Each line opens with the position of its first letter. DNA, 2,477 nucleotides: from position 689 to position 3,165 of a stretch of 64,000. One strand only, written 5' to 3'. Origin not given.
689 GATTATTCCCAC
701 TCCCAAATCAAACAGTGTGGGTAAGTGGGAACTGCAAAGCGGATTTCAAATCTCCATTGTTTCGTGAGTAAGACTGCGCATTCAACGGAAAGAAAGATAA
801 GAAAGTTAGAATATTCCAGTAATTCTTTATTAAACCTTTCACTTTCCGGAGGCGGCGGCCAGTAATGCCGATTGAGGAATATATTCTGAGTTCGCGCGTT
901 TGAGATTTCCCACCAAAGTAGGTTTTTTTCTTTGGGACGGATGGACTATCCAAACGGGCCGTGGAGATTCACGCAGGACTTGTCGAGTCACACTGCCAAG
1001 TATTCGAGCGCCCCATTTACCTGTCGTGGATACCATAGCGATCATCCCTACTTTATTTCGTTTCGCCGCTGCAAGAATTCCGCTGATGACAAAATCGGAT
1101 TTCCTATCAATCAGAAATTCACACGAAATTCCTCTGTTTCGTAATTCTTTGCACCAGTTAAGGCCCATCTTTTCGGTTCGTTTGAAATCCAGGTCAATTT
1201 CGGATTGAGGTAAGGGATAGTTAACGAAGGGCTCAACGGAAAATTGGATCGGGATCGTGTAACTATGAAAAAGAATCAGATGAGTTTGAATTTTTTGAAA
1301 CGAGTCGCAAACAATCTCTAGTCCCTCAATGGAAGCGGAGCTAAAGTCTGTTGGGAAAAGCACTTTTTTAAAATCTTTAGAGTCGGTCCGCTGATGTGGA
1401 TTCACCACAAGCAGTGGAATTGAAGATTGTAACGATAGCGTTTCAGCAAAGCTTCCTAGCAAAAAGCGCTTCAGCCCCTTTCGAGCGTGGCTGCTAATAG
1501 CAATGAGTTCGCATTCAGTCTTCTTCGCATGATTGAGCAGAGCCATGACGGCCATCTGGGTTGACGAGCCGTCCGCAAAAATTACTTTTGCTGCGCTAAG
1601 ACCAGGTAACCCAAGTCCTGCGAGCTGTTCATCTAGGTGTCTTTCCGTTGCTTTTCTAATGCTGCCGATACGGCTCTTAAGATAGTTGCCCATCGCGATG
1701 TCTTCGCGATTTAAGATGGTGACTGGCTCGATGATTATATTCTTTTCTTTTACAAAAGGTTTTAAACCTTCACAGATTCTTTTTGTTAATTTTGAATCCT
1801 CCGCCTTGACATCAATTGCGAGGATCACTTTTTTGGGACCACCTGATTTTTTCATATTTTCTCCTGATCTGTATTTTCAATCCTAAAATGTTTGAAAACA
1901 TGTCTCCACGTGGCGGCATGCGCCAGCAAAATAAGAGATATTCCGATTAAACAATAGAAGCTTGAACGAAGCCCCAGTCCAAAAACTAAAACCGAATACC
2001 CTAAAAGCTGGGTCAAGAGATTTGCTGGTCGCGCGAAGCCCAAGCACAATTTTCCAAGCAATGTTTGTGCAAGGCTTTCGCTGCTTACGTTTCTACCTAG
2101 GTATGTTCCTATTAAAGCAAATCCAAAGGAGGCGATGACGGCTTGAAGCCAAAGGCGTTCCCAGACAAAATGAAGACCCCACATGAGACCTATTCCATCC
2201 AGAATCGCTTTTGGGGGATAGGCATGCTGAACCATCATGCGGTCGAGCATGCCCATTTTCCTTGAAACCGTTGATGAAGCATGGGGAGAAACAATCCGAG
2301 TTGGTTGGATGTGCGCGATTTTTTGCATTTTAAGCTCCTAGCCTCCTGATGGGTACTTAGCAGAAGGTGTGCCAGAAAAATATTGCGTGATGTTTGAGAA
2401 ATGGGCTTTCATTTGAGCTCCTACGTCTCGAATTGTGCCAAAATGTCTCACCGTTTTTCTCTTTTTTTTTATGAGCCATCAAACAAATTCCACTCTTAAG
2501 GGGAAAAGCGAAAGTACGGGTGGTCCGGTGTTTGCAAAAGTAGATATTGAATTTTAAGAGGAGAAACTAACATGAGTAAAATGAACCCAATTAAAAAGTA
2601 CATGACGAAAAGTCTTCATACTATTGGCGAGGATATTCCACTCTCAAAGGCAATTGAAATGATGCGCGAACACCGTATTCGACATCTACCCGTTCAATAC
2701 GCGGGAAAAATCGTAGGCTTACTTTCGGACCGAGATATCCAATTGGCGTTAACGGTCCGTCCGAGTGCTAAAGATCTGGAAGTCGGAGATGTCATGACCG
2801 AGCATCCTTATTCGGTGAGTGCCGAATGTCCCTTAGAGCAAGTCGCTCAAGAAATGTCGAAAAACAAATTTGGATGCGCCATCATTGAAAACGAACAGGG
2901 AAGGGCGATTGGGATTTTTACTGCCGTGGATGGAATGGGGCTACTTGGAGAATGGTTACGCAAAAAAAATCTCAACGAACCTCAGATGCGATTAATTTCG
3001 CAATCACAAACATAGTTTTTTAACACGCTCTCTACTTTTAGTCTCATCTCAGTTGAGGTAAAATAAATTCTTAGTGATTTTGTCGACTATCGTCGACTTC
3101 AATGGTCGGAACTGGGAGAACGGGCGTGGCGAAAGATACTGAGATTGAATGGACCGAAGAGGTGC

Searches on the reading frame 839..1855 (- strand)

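Call 88: search_protein_families(library=pfam, proteins=[window:839-1855:-], max_evalue=0.01)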
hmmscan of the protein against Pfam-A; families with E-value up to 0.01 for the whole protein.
window:839-1855:- (338 aa): 1 family
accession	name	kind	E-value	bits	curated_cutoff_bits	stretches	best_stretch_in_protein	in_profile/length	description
PF00582.32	Usp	-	8.5e-24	85.1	24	2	162-305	2-141/141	Universal stress protein family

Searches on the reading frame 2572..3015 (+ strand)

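Call 88: search_protein_families(library=pfam, proteins=[window:2572-3015:+], max_evalue=0.01)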
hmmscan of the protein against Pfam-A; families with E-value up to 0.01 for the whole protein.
window:2572-3015:+ (147 aa): 1 family
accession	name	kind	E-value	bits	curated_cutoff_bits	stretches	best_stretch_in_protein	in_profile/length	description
PF00571.33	CBS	-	2.3e-25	89.1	24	2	7-59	1-54/57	CBS domain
